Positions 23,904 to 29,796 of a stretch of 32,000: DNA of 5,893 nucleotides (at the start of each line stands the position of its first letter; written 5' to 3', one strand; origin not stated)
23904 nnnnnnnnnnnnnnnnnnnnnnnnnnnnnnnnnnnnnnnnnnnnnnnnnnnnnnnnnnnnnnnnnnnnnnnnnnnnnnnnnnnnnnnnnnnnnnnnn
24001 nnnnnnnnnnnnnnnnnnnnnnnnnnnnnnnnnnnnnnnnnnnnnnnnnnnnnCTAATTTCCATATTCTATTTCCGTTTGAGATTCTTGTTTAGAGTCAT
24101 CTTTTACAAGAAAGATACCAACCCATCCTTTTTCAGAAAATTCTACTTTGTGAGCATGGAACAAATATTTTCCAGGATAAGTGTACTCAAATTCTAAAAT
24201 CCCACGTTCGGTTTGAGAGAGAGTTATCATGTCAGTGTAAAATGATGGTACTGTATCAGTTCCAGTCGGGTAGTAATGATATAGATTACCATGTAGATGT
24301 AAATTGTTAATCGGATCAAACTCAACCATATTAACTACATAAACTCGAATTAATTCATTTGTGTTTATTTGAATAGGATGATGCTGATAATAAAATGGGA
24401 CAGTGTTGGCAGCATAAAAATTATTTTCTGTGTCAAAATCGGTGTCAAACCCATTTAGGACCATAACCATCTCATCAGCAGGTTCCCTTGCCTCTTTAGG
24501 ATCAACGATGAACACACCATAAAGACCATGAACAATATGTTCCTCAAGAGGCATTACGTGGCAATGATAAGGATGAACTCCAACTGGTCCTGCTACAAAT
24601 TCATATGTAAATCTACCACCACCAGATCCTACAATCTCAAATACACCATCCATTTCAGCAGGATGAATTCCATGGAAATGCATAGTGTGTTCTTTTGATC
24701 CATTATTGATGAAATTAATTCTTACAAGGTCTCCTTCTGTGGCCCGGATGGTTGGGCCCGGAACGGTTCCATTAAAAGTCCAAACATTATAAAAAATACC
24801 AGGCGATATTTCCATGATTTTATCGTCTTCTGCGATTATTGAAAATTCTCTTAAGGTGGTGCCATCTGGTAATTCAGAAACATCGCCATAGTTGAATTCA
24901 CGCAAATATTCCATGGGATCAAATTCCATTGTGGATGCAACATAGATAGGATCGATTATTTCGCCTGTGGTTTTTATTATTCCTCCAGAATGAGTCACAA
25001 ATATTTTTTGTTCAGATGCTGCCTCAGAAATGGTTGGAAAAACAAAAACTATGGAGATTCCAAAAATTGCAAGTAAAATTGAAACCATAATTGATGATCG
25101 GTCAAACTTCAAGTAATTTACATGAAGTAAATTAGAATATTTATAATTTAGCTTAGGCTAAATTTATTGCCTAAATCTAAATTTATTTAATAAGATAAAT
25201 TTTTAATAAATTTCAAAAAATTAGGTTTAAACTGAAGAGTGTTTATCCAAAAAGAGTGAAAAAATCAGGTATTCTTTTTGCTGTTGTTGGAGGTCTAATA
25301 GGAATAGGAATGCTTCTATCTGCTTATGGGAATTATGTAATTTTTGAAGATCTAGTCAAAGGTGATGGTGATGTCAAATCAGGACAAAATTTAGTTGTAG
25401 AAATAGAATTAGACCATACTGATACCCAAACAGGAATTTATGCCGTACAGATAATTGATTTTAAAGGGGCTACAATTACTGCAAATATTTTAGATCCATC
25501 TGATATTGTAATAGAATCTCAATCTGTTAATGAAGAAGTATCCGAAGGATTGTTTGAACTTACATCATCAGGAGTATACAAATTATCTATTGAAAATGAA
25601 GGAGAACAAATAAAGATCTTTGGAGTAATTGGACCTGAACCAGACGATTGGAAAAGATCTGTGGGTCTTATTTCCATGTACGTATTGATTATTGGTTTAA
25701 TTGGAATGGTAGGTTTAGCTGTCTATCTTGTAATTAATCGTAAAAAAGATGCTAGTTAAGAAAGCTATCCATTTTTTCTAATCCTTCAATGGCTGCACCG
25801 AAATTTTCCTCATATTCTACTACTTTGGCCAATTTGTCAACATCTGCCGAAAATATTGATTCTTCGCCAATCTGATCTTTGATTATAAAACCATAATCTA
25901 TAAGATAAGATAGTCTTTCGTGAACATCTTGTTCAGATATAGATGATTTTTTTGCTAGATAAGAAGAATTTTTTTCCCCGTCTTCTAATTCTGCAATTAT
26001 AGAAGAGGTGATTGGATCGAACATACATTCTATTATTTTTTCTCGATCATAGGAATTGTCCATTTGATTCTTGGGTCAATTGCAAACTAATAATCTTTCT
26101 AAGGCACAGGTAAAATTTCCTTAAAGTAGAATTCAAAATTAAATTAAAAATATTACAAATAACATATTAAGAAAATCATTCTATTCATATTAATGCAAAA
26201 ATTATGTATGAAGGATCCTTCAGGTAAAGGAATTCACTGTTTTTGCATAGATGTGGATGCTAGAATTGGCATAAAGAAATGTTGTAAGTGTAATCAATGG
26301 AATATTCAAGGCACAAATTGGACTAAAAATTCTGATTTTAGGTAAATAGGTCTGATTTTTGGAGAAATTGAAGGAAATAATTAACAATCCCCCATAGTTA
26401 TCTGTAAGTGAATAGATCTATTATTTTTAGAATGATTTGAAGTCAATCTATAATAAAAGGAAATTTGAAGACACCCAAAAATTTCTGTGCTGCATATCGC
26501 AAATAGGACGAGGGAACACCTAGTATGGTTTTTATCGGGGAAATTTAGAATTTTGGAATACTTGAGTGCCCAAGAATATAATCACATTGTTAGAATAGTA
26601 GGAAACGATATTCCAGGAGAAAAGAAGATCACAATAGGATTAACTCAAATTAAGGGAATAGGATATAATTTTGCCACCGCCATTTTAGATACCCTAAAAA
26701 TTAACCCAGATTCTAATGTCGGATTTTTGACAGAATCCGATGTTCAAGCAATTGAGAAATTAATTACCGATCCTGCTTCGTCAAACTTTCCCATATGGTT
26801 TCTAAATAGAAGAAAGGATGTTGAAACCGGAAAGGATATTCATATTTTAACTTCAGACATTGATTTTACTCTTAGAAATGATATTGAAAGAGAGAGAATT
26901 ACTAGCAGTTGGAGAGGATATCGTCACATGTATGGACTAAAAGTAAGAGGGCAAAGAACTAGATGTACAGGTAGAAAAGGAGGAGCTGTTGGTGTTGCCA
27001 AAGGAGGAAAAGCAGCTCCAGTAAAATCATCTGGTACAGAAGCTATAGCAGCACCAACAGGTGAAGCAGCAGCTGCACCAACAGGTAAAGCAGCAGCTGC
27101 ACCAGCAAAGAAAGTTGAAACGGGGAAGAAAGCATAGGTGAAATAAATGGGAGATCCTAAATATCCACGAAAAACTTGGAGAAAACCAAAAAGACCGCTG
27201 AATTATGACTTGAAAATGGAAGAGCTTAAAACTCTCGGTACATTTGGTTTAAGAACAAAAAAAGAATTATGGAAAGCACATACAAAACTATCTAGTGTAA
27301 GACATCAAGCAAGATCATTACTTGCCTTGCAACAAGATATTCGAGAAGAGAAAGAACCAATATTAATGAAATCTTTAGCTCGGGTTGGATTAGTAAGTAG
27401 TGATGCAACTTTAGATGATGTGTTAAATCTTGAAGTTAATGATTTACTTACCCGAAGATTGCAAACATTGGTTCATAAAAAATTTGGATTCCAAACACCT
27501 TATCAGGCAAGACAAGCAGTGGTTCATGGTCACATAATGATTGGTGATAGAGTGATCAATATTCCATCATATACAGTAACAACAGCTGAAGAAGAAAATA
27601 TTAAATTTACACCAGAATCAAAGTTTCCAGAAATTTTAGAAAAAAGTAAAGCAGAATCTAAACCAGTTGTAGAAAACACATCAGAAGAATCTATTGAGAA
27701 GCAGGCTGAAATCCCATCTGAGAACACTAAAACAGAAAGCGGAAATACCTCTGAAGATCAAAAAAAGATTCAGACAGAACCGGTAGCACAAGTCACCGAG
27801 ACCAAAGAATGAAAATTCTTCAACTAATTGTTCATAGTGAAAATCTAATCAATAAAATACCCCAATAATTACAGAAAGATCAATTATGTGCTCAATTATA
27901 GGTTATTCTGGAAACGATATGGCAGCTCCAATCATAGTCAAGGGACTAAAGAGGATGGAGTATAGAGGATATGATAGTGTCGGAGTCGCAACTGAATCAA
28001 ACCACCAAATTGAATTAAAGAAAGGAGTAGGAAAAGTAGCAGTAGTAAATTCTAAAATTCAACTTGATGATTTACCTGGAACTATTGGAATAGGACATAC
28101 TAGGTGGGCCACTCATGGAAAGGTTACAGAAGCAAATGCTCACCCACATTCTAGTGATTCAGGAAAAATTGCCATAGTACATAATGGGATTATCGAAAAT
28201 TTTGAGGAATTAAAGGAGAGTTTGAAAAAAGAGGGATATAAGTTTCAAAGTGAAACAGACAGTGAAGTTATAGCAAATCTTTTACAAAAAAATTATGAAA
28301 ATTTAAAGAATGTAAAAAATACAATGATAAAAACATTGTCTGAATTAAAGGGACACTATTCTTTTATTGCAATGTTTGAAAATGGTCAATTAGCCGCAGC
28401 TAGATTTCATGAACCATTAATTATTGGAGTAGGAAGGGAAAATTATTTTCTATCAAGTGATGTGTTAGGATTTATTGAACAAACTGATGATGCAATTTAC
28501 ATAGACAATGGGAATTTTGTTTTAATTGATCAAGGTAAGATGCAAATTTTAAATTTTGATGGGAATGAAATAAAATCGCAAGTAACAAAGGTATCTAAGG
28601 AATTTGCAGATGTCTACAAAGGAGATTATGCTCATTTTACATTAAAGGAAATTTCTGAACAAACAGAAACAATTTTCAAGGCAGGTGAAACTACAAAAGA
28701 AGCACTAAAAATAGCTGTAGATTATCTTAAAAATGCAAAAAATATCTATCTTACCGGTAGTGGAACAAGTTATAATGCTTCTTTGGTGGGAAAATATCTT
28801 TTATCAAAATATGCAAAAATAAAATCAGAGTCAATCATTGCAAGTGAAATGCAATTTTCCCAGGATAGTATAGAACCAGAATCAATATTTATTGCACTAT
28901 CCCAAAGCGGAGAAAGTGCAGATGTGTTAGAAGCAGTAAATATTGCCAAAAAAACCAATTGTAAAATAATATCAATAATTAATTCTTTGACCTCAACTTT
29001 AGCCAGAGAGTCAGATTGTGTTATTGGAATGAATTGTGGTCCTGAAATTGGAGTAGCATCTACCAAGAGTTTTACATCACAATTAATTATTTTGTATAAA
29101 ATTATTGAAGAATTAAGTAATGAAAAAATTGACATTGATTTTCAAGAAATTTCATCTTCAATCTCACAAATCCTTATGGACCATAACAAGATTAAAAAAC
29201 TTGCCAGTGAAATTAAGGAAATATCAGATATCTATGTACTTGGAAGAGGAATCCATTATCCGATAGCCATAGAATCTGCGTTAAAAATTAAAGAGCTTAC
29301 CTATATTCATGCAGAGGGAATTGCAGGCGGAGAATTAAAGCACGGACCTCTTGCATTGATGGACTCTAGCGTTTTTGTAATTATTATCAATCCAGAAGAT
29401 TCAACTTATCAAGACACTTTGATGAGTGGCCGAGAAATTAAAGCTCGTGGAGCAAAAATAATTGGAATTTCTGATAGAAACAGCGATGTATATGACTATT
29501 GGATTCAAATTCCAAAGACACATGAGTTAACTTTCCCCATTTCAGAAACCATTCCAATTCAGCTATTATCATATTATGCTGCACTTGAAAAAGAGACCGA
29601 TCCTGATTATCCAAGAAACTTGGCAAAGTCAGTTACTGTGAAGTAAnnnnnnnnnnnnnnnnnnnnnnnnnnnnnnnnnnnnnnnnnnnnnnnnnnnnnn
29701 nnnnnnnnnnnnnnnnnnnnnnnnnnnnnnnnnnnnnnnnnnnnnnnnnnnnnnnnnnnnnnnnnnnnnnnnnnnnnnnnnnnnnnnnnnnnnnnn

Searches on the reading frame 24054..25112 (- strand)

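Call 54: search_protein_families(library=ncbifam, proteins=[window:24054-25112:-], max_evalue=0.00001)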
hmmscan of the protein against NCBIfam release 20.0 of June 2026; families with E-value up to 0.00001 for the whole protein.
window:24054-25112:- (352 aa): 5 families
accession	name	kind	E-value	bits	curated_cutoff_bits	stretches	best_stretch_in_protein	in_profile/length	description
TIGR02376.1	Cu_nitrite_red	equivalog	3.3e-22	79.2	296.3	1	96-210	35-151/326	copper-containing nitrite reductase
TIGR01480.1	copper_res_A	subfamily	8.7e-18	64.1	478.95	1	110-211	66-167/593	copper resistance system multicopper oxidase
TIGR03388.1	ascorbase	equivalog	3.4e-12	45.8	614.8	1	110-210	22-127/542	L-ascorbate oxidase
TIGR03389.1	laccase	equivalog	4.2e-11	42.3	558.9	1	109-150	23-64/539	laccase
NF008205.1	PRK10965.1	equivalog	1.2e-09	37.5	525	1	108-209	65-169/529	multicopper oxidase CueO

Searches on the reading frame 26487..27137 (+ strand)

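Call 54: search_protein_families(library=ncbifam, proteins=[window:26487-27137:+], max_evalue=0.00001)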
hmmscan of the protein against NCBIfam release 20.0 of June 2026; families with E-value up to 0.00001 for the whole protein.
window:26487-27137:+ (216 aa): 3 families
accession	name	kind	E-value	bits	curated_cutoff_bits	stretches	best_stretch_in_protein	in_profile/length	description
NF003140.0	PRK04053.1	equivalog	7e-59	198.4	159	1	26-176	4-153/157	30S ribosomal protein S13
TIGR03629.1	uS13_arch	equivalog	1.8e-49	167.7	175.55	1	31-172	2-142/144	30S ribosomal protein S13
TIGR03631.1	uS13_bact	equivalog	6.4e-18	65.3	130.45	1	36-94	1-59/113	30S ribosomal protein S13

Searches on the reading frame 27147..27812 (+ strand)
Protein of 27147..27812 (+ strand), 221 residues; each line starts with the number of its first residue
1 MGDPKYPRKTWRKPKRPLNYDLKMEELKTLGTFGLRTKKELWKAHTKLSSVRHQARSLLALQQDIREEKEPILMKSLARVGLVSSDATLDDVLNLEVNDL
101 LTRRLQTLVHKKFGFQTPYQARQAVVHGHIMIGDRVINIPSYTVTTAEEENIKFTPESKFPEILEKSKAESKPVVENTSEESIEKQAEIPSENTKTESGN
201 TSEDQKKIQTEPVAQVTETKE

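Call 54: search_protein_families(library=ncbifam, proteins=[window:27147-27812:+], max_evalue=0.00001)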
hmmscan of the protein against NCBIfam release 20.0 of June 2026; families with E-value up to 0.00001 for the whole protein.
window:27147-27812:+ (221 aa): 4 families
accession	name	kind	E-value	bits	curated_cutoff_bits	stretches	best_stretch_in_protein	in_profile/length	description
NF003139.0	PRK04051.1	equivalog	2.8e-60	203.2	138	1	1-172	1-172/179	30S ribosomal protein S4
TIGR01018.1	uS4_arch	equivalog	1.3e-47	161.8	82.25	1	1-159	1-160/162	30S ribosomal protein S4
NF003717.0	PRK05327.1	equivalog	7e-11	42.4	116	1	99-169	88-156/202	30S ribosomal protein S4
TIGR01017.1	rpsD_bact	equivalog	2.2e-09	37.3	177.2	1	100-165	87-151/200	30S ribosomal protein S4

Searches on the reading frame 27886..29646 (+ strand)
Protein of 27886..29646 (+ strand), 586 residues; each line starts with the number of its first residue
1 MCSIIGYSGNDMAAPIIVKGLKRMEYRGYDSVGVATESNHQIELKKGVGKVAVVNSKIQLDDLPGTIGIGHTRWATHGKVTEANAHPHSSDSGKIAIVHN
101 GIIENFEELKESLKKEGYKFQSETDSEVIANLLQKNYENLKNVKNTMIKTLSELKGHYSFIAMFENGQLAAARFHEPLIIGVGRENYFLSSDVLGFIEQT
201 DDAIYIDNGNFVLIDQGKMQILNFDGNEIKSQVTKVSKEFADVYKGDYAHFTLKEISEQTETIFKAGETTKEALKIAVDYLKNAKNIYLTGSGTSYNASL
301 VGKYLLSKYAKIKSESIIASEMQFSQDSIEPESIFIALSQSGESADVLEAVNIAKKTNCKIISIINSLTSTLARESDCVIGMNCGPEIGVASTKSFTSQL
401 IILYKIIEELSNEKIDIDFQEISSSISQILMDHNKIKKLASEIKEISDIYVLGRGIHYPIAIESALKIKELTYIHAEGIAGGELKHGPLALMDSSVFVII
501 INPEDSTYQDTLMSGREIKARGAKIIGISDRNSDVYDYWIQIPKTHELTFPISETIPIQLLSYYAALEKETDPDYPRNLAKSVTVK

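Call 54: search_protein_families(library=ncbifam, proteins=[window:27886-29646:+], max_evalue=0.00001)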
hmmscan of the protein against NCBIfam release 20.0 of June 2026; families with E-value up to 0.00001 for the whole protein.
window:27886-29646:+ (586 aa): 22 families
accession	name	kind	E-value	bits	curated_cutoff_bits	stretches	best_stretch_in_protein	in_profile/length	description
NF001484.0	PRK00331.1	subfamily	8.8e-201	668.4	381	1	1-585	1-600/601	isomerizing glutamine--fructose-6-phosphate transaminase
TIGR01135.1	glmS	equivalog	5.6e-193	642.7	418.05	1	2-585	1-606/607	glutamine--fructose-6-phosphate transaminase (isomerizing)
NF046059.1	NagB_SO3506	equivalog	3.6e-39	135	430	1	263-535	15-289/330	glucosamine-6-phosphate deaminase NagB-II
NF041128.1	glucosaP_deam_GlmD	equivalog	1e-38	133.4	580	1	250-583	1-321/323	glucosamine-6-phosphate deaminase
TIGR01134.1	purF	equivalog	1.1e-34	120.6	350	1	2-222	1-225/432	amidophosphoribosyltransferase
TIGR01536.1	asn_synth_AEB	equivalog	2.1e-14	53.4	267.1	1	22-279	25-246/517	asparagine synthase (glutamine-hydrolyzing)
NF008481.0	PRK11382.1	equivalog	1.2e-12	47.7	430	1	283-577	43-332/340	fructoselysine 6-phosphate deglycase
NF040776.2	AlsR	equivalog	3.2e-12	46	400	1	274-381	119-226/279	transcriptional repressor AlsR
TIGR02815.1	agaS_fam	subfamily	7.6e-12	44.9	529.2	1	249-577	2-355/372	putative sugar isomerase, AgaS family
NF006949.0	PRK09431.1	equivalog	1.8e-11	43.3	499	1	70-221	47-190/554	asparagine synthase B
TIGR03127.2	RuMP_HxlB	equivalog_domain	2.9e-11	43.6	160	1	265-384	11-125/178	6-phospho-3-hexuloisomerase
NF008458.0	PRK11337.1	equivalog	1e-10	41.1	378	1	272-382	129-239/293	MurR/RpiR family transcriptional regulator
TIGR03104.1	trio_amidotrans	equivalog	5.7e-10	38.1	570.1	1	65-132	41-107/589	N-acetylglutaminylglutamine amidotransferase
NF041755.1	RuMP_HxlAB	equivalog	6.9e-08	31.8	500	1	234-383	200-340/391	bifunctional 3-hexulose-6-phosphate synthase/6-phospho-3-hexuloisomerase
NF010701.0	PRK14101.1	equivalog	1.6e-07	29.9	920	1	270-382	454-565/638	bifunctional transcriptional regulator/glucokinase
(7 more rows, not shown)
